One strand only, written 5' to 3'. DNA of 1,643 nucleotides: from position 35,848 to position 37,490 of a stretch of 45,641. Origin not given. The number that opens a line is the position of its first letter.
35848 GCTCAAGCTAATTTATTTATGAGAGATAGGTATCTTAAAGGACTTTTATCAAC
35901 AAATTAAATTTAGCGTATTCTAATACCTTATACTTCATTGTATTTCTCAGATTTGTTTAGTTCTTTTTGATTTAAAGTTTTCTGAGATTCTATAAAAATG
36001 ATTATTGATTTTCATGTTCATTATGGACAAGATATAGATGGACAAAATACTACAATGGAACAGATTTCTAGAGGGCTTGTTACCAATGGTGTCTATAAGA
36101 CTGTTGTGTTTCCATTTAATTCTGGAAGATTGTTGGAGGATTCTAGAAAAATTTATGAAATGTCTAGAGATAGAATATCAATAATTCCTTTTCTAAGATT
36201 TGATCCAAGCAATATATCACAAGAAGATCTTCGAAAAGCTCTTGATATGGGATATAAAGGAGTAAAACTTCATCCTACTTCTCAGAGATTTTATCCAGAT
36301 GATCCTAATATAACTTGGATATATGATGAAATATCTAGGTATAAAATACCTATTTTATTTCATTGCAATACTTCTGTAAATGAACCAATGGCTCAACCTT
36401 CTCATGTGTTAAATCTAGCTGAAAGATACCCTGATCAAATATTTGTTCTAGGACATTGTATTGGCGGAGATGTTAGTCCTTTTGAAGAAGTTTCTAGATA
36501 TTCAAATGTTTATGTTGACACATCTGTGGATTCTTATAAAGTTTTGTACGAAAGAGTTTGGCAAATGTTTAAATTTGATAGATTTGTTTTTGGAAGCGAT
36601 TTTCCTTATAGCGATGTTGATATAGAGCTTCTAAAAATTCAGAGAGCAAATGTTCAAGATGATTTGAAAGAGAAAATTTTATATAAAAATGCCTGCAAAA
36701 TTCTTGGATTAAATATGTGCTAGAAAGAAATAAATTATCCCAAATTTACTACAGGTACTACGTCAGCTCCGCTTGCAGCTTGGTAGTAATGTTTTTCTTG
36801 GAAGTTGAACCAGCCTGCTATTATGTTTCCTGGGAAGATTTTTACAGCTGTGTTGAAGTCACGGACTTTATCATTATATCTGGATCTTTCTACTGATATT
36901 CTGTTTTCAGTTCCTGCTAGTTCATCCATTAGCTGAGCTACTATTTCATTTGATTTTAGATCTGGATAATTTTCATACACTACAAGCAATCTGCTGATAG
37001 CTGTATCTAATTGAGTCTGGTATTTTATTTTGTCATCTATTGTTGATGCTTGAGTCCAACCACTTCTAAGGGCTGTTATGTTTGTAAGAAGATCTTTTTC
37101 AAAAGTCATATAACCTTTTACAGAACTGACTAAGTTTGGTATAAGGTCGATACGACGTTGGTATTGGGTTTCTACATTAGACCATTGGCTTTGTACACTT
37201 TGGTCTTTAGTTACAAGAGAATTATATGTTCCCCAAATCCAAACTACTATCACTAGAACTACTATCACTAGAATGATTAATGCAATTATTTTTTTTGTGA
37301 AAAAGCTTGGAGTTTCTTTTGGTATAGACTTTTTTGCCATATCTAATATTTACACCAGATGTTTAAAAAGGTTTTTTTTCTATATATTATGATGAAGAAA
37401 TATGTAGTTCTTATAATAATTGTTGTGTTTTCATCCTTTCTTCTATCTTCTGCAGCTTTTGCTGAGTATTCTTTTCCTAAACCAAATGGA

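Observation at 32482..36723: Dehydrogenase, ATP-grasp, GCS2 ligase and amidohydrolase cluster: candidate pathway for an unknown amide-linked small molecule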

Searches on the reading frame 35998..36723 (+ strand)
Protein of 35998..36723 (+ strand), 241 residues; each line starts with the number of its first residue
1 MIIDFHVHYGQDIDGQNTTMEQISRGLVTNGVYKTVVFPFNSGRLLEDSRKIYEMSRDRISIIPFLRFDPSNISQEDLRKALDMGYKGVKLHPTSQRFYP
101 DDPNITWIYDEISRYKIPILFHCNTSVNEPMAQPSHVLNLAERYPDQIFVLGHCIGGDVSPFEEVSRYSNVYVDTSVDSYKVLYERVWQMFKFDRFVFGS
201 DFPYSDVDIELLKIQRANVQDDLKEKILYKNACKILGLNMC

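Call 4: search_protein_families(library=pfam, proteins=[window:35998-36723:+], max_evalue=0.01)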
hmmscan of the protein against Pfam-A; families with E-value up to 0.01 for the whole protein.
window:35998-36723:+ (241 aa): 1 family
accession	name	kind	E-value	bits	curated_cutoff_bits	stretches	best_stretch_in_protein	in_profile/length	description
PF04909.20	Amidohydro_2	-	8.3e-23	82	26.4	1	69-238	90-289/289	Amidohydrolase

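Call 5: search_protein_families(library=ncbifam, proteins=[window:35998-36723:+], max_evalue=0.01)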
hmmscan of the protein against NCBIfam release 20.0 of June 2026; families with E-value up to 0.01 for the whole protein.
window:35998-36723:+ (241 aa): 0 families

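Call 33: search_solved_structures(query=window:35998-36723:+, max_evalue=0.1)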
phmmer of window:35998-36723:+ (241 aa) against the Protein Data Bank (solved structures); distinct sequences matched with E-value up to 0.1: 6.
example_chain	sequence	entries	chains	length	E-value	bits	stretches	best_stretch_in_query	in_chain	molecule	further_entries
3nur_A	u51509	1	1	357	3.7e-05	26.5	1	171-239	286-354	Amidohydrolase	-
3cjp_A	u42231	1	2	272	0.0012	21.6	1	117-237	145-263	Predicted amidohydrolase, dihydroorotase family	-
4inf_A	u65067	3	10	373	0.0087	18.8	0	69-128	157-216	METAL-DEPENDENT HYDROLASE | 5-Carboxyvanillate Decarboxylase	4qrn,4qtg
3irs_A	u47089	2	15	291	0.034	16.8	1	77-236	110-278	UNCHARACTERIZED PROTEIN BB4693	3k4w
4qs5_A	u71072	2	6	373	0.042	16.5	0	69-128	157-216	Ligw2 Decarboxylase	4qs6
8sm9_F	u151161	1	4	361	0.052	16.2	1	191-236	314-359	Amidohydrolase 2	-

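Call 57: find_homologous_proteins(query=window:35998-36723:+)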
Query window:35998-36723:+ (241 aa): 44 proteins with E <= 0.001 among 136 candidates.
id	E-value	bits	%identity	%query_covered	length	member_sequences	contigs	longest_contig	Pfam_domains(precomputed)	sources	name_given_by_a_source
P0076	4.0e-162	555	100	100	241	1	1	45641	PF04909.21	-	-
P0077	1.7e-88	314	58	99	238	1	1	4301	PF04909.21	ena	-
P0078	1.1e-80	289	54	99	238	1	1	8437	PF04909.21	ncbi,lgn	-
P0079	1.6e-79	285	54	98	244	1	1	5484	PF04909.21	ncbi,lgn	-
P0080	4.1e-75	270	51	98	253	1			PF04909.21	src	-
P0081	1.2e-70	256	50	99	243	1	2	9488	PF04909.21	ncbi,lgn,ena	-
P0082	1.8e-66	242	46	99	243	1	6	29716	PF01026.28,PF04909.21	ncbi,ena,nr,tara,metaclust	ncbi:MAG: hypothetical protein CMH61_00370 [Nanoarchaeota archaeon]|nr:hypothetical protein [Nanoarc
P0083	4.5e-66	241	47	99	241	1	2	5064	PF04909.21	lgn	-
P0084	3.2e-64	235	46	99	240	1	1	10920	PF04909.21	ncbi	-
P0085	1.0e-59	220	44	98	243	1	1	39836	PF01026.28,PF04909.21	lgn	-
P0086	1.8e-58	216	45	99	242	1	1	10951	PF01026.28,PF04909.21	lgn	-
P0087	4.3e-58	215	43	97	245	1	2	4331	PF01026.28,PF04909.21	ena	-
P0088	9.9e-55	204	43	99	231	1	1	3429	PF01026.28,PF04909.21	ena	-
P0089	1.0e-51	194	41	98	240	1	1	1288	PF01026.28,PF04909.21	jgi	-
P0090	1.4e-50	190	42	99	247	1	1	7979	PF04909.21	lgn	-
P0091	1.0e-49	187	39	98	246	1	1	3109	PF01026.28,PF04909.21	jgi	jgi:uncharacterized protein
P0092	1.8e-49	186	38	98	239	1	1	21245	PF01026.28,PF04909.21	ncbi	ncbi:amidohydrolase family protein [Thermoproteota archaeon]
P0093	5.6e-49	185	39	98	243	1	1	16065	PF04909.21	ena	-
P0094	3.4e-47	179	38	99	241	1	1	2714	PF04909.21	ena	-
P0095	4.4e-47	179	41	99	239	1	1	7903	PF01026.28,PF04909.21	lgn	-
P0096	2.2e-46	176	36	99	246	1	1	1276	PF04909.21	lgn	-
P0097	8.1e-45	171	39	98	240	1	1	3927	PF04909.21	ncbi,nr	ncbi:amidohydrolase family protein [Candidatus Woesearchaeota archaeon]|nr:amidohydrolase family pro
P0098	1.4e-43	167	37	99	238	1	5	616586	PF04909.21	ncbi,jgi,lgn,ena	-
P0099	3.6e-43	166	36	98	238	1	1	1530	PF04909.21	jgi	-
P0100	2.1e-42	163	39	99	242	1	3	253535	PF04909.21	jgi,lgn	jgi:hypothetical protein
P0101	1.1e-39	154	37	100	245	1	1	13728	PF01026.28,PF04909.21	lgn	-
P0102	3.7e-39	153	37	100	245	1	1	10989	PF01026.28,PF04909.21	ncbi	-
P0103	2.3e-38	150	36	100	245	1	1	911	PF01026.28,PF04909.21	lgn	-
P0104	4.5e-37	146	34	99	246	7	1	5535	PF04909.21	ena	-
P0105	6.3e-37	145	35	99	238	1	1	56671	PF04909.21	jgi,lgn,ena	-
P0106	7.9e-37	145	37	100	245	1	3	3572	PF01026.28,PF04909.21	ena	-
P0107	9.4e-37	145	37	98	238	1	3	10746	PF04909.21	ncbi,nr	ncbi:MAG: amidohydrolase family protein [Candidatus Micrarchaeota archaeon]|nr:amidohydrolase family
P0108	2.3e-36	144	35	99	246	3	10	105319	PF04909.21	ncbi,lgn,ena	-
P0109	2.3e-34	137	35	98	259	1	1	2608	PF04909.21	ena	-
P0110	2.6e-34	137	35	98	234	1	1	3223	PF04909.21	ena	-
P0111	3.0e-31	127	33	98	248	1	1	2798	PF04909.21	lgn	-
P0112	4.4e-31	126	33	98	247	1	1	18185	PF04909.21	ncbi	-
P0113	1.6e-17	82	30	98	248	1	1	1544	PF04909.21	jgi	jgi:predicted TIM-barrel fold metal-dependent hydrolase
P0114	2.8e-17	81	28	98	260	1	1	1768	PF04909.21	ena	-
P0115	9.8e-17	79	28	99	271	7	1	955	PF04909.21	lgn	-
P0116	1.4e-15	76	30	99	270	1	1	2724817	PF04909.21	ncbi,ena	-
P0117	1.6e-14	72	28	100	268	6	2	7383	PF04909.21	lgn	-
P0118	9.0e-14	70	27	99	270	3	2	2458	PF04909.21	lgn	-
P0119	1.3e-4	40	26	98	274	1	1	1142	PF04909.21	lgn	-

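Call 58: find_encoding_contigs(protein=P0078, flank=7000, max_places=1)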
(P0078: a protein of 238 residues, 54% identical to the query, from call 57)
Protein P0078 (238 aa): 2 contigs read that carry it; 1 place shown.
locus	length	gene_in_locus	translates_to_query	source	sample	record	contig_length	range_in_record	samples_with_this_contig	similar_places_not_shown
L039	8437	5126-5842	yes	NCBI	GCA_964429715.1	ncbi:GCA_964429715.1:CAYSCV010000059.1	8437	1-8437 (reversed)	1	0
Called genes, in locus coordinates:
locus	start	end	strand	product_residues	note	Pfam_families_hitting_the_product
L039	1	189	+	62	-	?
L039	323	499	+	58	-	PF23477:zf_Tbcl_2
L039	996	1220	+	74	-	-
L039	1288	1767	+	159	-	-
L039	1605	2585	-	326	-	PF01022:HTH_5 (faint), PF01047:MarR (faint), PF13412:HTH_24 (faint), PF01037:AsnC_trans_reg (faint)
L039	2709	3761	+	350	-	PF07478:Dala_Dala_lig_C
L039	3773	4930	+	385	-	PF04107:GCS2 (weak)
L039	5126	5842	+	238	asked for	PF04909:Amidohydro_2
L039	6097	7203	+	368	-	PF07690:MFS_1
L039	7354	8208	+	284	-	PF03411:Peptidase_M74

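Call 59: find_encoding_contigs(protein=P0082, flank=7000, max_places=1)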
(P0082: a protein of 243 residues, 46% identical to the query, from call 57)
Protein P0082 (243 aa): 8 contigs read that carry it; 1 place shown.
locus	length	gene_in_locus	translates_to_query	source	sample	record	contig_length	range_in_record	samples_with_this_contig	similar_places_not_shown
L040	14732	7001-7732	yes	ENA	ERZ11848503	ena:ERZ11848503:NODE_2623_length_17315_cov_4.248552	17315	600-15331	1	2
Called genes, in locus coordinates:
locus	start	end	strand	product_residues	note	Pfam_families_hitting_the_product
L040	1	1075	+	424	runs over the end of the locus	PF00999:Na_H_Exchanger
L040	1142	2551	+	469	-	PF01712:dNK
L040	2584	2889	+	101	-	-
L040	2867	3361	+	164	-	-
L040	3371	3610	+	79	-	-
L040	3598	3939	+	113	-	-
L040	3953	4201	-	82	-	PF05016:ParE_toxin (weak)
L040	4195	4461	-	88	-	PF04014:MazE_antitoxin (weak)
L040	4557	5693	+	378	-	-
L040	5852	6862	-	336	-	PF02661:Fic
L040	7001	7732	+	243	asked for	PF01026:TatD_DNase (weak), PF04909:Amidohydro_2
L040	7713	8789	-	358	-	PF00581:Rhodanese, PF26341:AAA_SelU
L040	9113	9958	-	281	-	PF00491:Arginase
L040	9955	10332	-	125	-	-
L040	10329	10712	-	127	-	PF12844:HTH_19 (faint), PF01381:HTH_3, PF13560:HTH_31 (weak)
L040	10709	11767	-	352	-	PF02784:Orn_Arg_deC_N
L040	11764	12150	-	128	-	-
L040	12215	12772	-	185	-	-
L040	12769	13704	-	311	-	PF01916:DS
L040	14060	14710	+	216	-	-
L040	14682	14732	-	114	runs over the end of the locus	PF01336:tRNA_anti-codon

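Call 60: find_encoding_contigs(protein=P0098, flank=7000, max_places=1)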
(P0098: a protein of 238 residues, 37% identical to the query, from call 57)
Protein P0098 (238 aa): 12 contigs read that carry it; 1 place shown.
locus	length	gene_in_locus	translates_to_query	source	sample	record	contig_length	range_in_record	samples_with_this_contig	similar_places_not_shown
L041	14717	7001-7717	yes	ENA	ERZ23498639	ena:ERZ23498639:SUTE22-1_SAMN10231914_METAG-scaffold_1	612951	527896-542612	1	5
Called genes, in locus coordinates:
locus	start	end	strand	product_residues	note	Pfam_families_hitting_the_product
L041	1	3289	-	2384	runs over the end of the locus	-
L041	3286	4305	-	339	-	-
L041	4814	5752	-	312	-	PF13404:HTH_AsnC-type (faint), PF13412:HTH_24 (weak)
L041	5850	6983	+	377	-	PF04107:GCS2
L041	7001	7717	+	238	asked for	PF04909:Amidohydro_2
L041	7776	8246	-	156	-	PF01472:PUA, PF26292:PUA_elF2D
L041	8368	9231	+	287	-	-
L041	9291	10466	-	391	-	-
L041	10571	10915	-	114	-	PF01638:HxlR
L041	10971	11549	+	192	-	PF14340:DUF4395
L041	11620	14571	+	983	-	PF13385:Laminin_G_3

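Call 62: search_protein_families(library=pfam, proteins=[L041:5850-6983:+, L039:3773-4930:+], max_evalue=0.01)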
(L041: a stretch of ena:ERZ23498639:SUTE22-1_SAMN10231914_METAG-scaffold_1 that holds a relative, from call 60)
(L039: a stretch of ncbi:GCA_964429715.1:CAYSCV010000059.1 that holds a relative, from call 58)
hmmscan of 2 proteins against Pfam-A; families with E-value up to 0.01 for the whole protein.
L041:5850-6983:+ (377 aa): 1 family
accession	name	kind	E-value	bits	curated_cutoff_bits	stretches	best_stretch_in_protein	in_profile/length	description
PF04107.18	GCS2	-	2.2e-15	57.3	21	1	6-179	1-189/291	Glutamate-cysteine ligase family 2(GCS2)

L039:3773-4930:+ (385 aa): 1 family
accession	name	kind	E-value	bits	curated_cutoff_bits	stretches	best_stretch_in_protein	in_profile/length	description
PF04107.18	GCS2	-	5.4e-08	33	21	1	5-156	1-162/291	Glutamate-cysteine ligase family 2(GCS2)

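Call 73: predict_structure(alignment_id=A2)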
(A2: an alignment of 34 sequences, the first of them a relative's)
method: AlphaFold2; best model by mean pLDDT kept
length: 241 residues; sequences in the alignment: 34
mean_pLDDT: 96.9   pTM: 0.93
mean pLDDT of the five models: 96.9, 96.9, 96.9, 96.8, 96.2
residues with pLDDT >= 90: 236; 70-90: 4; 50-70: 1; < 50: 0
segments of 3 or more residues with pLDDT < 50: none
pLDDT, mean of each block of 10 residues (from residue 1): 98 95 98 98 97 97 98 98 98 97 98 98 94 98 98 94 98 95 97 98 97 98 98 94 53
secondary structure, 60 per line:
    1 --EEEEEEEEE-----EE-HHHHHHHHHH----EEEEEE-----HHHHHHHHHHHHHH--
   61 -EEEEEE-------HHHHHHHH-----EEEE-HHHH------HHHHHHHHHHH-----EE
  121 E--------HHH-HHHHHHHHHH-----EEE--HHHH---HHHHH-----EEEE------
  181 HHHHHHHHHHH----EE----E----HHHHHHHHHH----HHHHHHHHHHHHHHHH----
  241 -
elements in order: E3-11 H20-29 E34-39 H45-58 E62-67 H75-82 E88-91 H93-96 H103-113 E119-121 H134-143 E149-151 H154-157 H161-165 E171-174 H181-191 H207-216 H221-236

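Call 76: fold_search(model_id=the predicted structure, library=pdb)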
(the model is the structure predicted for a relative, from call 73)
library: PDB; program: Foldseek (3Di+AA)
matches with E <= 10: 1616; with E <= 0.001: 159
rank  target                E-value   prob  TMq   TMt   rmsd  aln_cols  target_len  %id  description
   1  2dvt_C                2.9e-13  1.00  0.79  0.61   4.6       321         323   15  Crystal Structure of 2,6-Dihydroxybenzoate Decarboxylase from Rhizobium (released 2006-09-19)
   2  2dvt_D                4.4e-13  1.00  0.78  0.61   4.6       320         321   15  Crystal Structure of 2,6-Dihydroxybenzoate Decarboxylase from Rhizobium (released 2006-09-19)
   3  2dvu_C                9.6e-13  1.00  0.80  0.61   4.0       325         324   14  Crystal Structure of 2,6-Dihydroxybenzoate Decarboxylase Complexed with 2,6-Dihydroxybenzoate (released 2006-09-19)
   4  2dvt_A                1.1e-12  1.00  0.78  0.59   4.7       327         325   14  Crystal Structure of 2,6-Dihydroxybenzoate Decarboxylase from Rhizobium (released 2006-09-19)
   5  3s4t_A                1.3e-12  1.00  0.80  0.60   4.6       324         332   15  Crystal structure of putative amidohydrolase-2 (EFI-target 500288)from Polaromonas sp. JS666 (released 2011-08-24)
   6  3s4t_G                1.4e-12  1.00  0.81  0.62   4.0       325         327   16  Crystal structure of putative amidohydrolase-2 (EFI-target 500288)from Polaromonas sp. JS666 (released 2011-08-24)
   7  3nur                  1.5e-12  1.00  0.78  0.63   5.0       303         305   18  Crystal structure of a putative amidohydrolase from Staphylococcus aureus (released 2011-07-13)
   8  2dvt_B                3.6e-12  1.00  0.77  0.60   4.6       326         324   14  Crystal Structure of 2,6-Dihydroxybenzoate Decarboxylase from Rhizobium (released 2006-09-19)
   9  3s4t_E                5.7e-12  1.00  0.80  0.61   3.8       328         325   15  Crystal structure of putative amidohydrolase-2 (EFI-target 500288)from Polaromonas sp. JS666 (released 2011-08-24)
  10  3s4t_B                6.9e-12  1.00  0.81  0.62   3.8       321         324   15  Crystal structure of putative amidohydrolase-2 (EFI-target 500288)from Polaromonas sp. JS666 (released 2011-08-24)
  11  4qro_E                6.9e-12  1.00  0.80  0.61   4.4       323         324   16  CRYSTAL STRUCTURE of DIHYDROXYBENZOIC ACID DECARBBOXYLASE BPRO_2061 (TARGET EFI-500288) FROM POLAROMONAS SP. JS666 WIT (released 2014-08-06)
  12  7bpc_D                9.2e-12  1.00  0.79  0.60   5.0       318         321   17  Crystal structure of 2, 3-dihydroxybenzoic acid decarboxylase from Fusarium oxysporum in complex with 2,5-DHBA (released 2020-07-15)
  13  3s4t_C                1.0e-11  1.00  0.80  0.61   4.5       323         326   15  Crystal structure of putative amidohydrolase-2 (EFI-target 500288)from Polaromonas sp. JS666 (released 2011-08-24)
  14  4qro_G                1.9e-11  1.00  0.81  0.61   4.3       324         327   15  CRYSTAL STRUCTURE of DIHYDROXYBENZOIC ACID DECARBBOXYLASE BPRO_2061 (TARGET EFI-500288) FROM POLAROMONAS SP. JS666 WIT (released 2014-08-06)
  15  7bpc_C                2.3e-11  1.00  0.75  0.56   5.5       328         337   16  Crystal structure of 2, 3-dihydroxybenzoic acid decarboxylase from Fusarium oxysporum in complex with 2,5-DHBA (released 2020-07-15)
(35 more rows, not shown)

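Call 77: search_protein_families(library=padloc, proteins=[window:35998-36723:+], max_evalue=0.01)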
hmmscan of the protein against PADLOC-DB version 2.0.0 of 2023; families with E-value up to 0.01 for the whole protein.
window:35998-36723:+ (241 aa): 0 families

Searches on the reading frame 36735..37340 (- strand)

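Call 4: search_protein_families(library=pfam, proteins=[window:36735-37340:-], max_evalue=0.01)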
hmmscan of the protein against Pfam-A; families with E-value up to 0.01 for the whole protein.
window:36735-37340:- (201 aa): 1 family
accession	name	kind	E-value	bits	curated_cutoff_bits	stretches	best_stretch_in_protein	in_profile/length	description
PF04011.17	LemA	-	6.7e-55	185.5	26.2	1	52-198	1-147/149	LemA family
